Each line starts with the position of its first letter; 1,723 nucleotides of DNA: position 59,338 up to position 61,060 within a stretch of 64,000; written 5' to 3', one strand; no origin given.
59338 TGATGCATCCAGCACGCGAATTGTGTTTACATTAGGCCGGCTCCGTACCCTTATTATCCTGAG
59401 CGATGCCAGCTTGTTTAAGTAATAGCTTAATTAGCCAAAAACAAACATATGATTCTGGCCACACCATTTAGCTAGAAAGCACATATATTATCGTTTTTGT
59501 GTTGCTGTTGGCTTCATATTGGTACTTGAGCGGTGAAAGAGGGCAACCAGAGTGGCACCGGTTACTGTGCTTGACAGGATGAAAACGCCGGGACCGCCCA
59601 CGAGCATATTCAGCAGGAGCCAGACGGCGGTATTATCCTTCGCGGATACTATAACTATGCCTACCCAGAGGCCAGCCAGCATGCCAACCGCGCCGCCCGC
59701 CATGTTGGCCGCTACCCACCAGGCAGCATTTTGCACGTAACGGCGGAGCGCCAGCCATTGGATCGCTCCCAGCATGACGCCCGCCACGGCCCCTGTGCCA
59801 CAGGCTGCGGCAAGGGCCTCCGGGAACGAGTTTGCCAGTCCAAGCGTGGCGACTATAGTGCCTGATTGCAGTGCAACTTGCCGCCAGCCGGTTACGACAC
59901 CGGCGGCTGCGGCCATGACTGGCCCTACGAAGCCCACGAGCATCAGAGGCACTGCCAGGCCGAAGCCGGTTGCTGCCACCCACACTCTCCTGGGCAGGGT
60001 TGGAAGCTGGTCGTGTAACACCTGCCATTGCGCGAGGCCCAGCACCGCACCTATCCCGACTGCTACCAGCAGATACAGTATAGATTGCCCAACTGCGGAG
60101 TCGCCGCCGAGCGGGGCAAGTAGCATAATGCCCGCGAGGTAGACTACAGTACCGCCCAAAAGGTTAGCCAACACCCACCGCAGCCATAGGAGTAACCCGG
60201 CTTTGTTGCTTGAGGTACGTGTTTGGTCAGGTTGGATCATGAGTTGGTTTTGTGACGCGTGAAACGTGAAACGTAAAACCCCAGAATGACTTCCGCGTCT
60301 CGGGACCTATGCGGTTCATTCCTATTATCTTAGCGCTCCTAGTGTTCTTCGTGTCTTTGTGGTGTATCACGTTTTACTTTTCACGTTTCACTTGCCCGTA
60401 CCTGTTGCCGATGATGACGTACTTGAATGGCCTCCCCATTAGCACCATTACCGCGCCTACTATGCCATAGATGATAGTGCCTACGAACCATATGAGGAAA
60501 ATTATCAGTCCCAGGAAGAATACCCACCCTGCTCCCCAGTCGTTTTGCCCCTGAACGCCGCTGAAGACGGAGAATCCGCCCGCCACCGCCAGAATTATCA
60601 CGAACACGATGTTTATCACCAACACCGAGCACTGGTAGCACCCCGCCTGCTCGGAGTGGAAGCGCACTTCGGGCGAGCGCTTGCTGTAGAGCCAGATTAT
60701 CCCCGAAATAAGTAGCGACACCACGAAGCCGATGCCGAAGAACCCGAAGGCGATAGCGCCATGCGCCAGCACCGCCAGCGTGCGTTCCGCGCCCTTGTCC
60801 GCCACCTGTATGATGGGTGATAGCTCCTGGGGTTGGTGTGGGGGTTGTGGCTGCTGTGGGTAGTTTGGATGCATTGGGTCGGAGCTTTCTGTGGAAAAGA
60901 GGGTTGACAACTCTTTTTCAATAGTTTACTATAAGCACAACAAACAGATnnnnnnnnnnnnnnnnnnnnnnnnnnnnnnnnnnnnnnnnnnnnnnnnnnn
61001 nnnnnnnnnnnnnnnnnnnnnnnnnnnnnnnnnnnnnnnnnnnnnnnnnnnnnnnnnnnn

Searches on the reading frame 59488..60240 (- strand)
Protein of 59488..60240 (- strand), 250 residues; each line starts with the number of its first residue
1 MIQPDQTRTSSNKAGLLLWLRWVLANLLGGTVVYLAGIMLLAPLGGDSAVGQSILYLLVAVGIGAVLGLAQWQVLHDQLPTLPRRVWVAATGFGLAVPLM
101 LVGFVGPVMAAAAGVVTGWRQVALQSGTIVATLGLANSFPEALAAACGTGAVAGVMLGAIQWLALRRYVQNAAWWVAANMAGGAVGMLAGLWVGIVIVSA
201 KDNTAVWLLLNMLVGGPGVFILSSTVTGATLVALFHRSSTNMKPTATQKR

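Call 69: search_protein_families(library=pfam, proteins=[window:59488-60240:-])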
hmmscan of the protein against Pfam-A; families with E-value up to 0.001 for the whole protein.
window:59488-60240:- (250 aa): 0 families

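Call 70: find_homologous_proteins(query=window:59488-60240:-, max_evalue=1e-20)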
Query window:59488-60240:- (250 aa): 10 proteins with E <= 1e-20 among 8000 candidates.
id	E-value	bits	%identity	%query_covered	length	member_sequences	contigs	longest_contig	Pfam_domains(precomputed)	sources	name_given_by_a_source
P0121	3.2e-133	461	100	91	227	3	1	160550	-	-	-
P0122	1.2e-118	413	79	100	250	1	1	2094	-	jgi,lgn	jgi:hypothetical protein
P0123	4.0e-117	408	80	100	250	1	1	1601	-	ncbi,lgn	-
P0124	9.9e-113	394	74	100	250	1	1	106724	-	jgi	jgi:hypothetical protein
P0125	1.1e-112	394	76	100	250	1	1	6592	-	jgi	jgi:hypothetical protein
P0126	5.2e-112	391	74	100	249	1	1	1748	-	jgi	jgi:hypothetical protein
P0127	5.7e-109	381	73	100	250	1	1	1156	-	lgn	-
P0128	2.7e-101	356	77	90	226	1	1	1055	-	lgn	-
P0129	1.9e-99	350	82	82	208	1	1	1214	-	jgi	jgi:hypothetical protein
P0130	3.1e-98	346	76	87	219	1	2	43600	-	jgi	jgi:hypothetical protein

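Call 71: find_encoding_contigs(protein=P0124, flank=5000, max_places=2)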
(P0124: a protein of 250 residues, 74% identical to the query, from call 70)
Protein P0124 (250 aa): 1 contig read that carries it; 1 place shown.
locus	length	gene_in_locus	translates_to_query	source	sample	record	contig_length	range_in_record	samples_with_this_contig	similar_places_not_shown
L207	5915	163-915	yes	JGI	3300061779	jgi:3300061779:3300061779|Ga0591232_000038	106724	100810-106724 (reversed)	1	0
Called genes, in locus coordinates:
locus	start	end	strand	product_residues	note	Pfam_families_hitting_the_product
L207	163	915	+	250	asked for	-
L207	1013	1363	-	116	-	-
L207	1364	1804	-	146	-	PF00160:Pro_isomerase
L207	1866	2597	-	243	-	PF00160:Pro_isomerase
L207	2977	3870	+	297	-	-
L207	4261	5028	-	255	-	-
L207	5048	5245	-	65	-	-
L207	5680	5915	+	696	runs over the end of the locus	-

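Call 72: find_encoding_contigs(protein=P0130, flank=5000, max_places=2)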
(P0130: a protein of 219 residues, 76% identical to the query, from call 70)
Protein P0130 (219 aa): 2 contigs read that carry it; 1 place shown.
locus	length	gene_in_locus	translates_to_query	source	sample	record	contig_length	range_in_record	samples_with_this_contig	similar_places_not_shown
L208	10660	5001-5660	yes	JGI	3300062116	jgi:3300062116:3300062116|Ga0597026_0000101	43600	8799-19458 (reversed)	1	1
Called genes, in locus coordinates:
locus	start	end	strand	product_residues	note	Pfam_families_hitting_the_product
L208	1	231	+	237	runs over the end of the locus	PF02230:Abhydrolase_2, PF10503:Esterase_PHB (weak)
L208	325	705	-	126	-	PF13451:zf_Tbcl, PF23477:zf_Tbcl_2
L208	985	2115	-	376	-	PF00266:Aminotran_5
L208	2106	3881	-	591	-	PF00389:2-Hacid_dh, PF02826:2-Hacid_dh_C, PF00702:Hydrolase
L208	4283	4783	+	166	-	PF09685:MamF_MmsF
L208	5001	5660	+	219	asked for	-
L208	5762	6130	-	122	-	-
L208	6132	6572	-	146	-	PF00160:Pro_isomerase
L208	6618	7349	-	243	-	PF00160:Pro_isomerase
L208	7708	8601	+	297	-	-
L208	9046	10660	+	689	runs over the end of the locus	-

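Call 73: find_encoding_contigs(protein=P0125, flank=5000, max_places=2)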
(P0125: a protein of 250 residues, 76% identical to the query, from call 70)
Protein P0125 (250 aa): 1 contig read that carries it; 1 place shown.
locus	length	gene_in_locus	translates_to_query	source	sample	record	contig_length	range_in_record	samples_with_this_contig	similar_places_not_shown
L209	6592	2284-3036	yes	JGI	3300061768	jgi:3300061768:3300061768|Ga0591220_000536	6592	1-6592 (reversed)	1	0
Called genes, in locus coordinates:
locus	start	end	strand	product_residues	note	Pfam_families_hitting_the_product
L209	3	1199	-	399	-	?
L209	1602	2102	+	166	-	PF09685:MamF_MmsF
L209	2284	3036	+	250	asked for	-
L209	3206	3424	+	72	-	-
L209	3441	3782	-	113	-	-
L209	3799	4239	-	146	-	PF00160:Pro_isomerase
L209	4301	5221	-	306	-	PF00160:Pro_isomerase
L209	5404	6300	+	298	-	-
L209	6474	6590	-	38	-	?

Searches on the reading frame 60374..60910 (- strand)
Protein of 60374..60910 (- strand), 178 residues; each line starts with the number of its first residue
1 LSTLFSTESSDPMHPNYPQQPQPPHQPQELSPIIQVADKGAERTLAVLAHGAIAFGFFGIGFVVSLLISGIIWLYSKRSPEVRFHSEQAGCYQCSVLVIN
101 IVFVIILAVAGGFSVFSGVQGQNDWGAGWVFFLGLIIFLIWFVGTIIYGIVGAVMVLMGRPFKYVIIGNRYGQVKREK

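Call 69: search_protein_families(library=pfam, proteins=[window:60374-60910:-])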
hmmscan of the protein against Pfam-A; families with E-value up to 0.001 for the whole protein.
window:60374-60910:- (178 aa): 1 family
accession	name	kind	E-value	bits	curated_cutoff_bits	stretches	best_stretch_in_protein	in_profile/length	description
PF09685.15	DUF4870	-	7.1e-09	36.1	25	1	42-167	1-103/107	Domain of unknown function (DUF4870)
